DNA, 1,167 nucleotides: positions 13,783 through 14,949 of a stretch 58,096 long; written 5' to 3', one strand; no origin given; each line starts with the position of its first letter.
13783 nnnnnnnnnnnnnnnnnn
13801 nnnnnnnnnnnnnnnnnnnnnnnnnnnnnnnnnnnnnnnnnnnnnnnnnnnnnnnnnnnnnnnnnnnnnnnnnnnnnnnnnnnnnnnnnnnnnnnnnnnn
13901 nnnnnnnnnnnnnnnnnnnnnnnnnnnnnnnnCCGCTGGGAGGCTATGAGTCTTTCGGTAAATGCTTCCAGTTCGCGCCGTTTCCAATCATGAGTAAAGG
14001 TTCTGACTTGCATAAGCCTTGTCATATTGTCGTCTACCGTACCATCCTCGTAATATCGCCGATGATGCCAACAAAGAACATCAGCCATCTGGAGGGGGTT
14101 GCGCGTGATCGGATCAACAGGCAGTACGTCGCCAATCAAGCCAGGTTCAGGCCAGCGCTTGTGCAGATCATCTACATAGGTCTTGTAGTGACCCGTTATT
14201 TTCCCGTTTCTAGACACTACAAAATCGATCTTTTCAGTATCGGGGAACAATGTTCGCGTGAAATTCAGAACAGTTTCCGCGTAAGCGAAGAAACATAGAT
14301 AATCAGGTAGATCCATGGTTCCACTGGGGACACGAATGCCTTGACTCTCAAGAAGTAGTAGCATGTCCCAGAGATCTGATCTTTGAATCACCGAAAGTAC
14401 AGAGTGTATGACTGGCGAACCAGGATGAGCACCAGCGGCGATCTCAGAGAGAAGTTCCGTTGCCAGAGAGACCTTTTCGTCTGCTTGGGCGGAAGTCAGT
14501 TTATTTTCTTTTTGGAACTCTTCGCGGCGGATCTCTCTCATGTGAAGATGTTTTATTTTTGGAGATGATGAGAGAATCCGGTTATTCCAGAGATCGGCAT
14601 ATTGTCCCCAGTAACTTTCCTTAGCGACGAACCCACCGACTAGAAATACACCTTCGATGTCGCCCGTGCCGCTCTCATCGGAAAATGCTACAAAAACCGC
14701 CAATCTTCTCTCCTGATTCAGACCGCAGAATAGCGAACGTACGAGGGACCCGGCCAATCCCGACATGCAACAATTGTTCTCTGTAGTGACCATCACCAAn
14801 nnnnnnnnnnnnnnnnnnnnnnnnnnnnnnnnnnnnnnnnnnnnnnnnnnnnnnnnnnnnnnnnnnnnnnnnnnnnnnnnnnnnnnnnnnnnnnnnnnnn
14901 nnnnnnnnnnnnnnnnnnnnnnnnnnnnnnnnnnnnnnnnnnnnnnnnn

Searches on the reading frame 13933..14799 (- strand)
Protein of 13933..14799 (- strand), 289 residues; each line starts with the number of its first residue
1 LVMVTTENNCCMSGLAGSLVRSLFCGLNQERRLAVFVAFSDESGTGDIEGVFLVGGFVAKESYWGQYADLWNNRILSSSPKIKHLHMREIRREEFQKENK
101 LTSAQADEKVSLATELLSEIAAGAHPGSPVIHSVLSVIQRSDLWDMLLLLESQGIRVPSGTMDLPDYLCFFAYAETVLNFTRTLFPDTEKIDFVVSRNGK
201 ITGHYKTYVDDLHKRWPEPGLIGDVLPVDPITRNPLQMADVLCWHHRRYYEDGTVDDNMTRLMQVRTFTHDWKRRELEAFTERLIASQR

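Call 8: search_protein_families(library=pfam, proteins=[window:13933-14799:-], max_evalue=0.01)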
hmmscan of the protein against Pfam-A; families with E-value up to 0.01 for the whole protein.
window:13933-14799:- (289 aa): 1 family
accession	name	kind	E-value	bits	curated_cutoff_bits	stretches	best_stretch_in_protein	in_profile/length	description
PF12686.12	DUF3800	-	4.2e-06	28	21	1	38-249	2-149/149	Protein of unknown function (DUF3800)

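Call 80: search_protein_families(library=phrogs, proteins=[window:13933-14799:-], max_evalue=0.01)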
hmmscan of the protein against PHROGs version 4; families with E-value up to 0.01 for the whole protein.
window:13933-14799:- (289 aa): 0 families
